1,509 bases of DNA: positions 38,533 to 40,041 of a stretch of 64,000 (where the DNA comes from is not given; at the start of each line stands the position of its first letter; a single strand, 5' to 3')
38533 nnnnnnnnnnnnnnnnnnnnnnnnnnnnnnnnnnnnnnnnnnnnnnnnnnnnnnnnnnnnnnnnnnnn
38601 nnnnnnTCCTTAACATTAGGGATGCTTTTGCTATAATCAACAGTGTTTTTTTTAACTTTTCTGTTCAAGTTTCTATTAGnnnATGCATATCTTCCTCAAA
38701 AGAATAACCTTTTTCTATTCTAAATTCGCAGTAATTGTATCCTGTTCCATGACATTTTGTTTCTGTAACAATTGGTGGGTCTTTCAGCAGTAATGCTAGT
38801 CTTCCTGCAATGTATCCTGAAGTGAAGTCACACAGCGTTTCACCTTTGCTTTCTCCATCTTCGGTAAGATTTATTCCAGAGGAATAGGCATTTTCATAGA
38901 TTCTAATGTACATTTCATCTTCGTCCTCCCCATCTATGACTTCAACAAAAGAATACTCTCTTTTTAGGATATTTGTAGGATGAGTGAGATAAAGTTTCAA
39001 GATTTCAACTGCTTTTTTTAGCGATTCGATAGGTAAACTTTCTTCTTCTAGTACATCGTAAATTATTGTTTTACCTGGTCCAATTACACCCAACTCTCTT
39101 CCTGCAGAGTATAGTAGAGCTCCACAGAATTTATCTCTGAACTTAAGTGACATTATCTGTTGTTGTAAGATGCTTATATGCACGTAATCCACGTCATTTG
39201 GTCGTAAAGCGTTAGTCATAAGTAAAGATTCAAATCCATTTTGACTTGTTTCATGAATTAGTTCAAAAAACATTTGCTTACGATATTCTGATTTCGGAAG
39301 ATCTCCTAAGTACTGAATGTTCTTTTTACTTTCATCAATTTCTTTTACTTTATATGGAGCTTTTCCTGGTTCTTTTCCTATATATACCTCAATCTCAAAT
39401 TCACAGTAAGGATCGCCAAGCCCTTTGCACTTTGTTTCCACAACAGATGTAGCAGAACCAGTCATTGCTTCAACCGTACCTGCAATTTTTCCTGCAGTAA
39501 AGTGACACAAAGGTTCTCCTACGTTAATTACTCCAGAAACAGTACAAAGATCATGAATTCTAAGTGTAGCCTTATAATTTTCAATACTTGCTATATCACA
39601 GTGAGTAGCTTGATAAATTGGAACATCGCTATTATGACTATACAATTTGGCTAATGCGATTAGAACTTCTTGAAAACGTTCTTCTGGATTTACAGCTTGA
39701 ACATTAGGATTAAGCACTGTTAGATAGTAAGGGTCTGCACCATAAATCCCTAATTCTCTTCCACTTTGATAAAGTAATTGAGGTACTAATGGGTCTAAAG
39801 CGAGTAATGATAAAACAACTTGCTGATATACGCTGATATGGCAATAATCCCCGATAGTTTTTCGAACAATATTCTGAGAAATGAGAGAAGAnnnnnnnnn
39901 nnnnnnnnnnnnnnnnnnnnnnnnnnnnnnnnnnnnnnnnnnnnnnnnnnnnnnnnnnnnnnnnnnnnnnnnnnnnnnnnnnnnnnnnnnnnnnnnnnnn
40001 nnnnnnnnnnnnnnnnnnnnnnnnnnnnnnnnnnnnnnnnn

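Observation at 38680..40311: Thioredoxin-like domain fused to two V4R (Bet3/TRAPP-like) domains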

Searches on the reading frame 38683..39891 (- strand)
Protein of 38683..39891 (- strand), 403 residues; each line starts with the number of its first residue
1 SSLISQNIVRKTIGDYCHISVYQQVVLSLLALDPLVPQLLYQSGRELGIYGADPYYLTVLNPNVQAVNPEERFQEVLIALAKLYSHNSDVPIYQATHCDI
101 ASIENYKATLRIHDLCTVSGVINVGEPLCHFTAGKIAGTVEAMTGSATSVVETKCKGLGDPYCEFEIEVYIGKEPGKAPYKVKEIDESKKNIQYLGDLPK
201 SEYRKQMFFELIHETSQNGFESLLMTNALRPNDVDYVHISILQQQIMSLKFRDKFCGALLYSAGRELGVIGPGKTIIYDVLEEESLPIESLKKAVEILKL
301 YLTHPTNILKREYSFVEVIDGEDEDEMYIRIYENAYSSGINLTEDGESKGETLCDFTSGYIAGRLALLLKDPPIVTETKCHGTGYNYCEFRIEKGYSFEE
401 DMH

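Call 84: predict_structure(alignment_id=A4)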
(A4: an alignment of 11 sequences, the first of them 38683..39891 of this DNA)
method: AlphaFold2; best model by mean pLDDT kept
length: 403 residues; sequences in the alignment: 11
mean_pLDDT: 82.9   pTM: 0.87
mean pLDDT of the five models: 82.9, 81.8, 78.8, 75.8, 73.7
residues with pLDDT >= 90: 153; 70-90: 196; 50-70: 36; < 50: 18
segments of 3 or more residues with pLDDT < 50: 310-313, 346-348, 398-403
pLDDT, mean of each block of 10 residues (from residue 1): 53 68 88 90 93 90 85 95 87 89 96 89 89 97 95 92 96 89 77 75 85 85 76 72 80 81 91 82 79 91 70 71 91 67 51 87 91 89 82 71 41
secondary structure, 60 per line:
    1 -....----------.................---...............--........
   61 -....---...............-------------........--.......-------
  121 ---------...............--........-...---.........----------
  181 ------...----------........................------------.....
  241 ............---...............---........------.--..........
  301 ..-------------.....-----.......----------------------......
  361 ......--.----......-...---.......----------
elements in order: H2-5 E16-18 H19-32 H36-50 H53-60 H62-65 H69-83 E97-104 E107-113 H130-144 E147-154 E162-170 H200-223 E236-238 H239-252 H256-270 H274-281 H291-302 E316-320 E326-332 H355-366 E374-379 E387-393
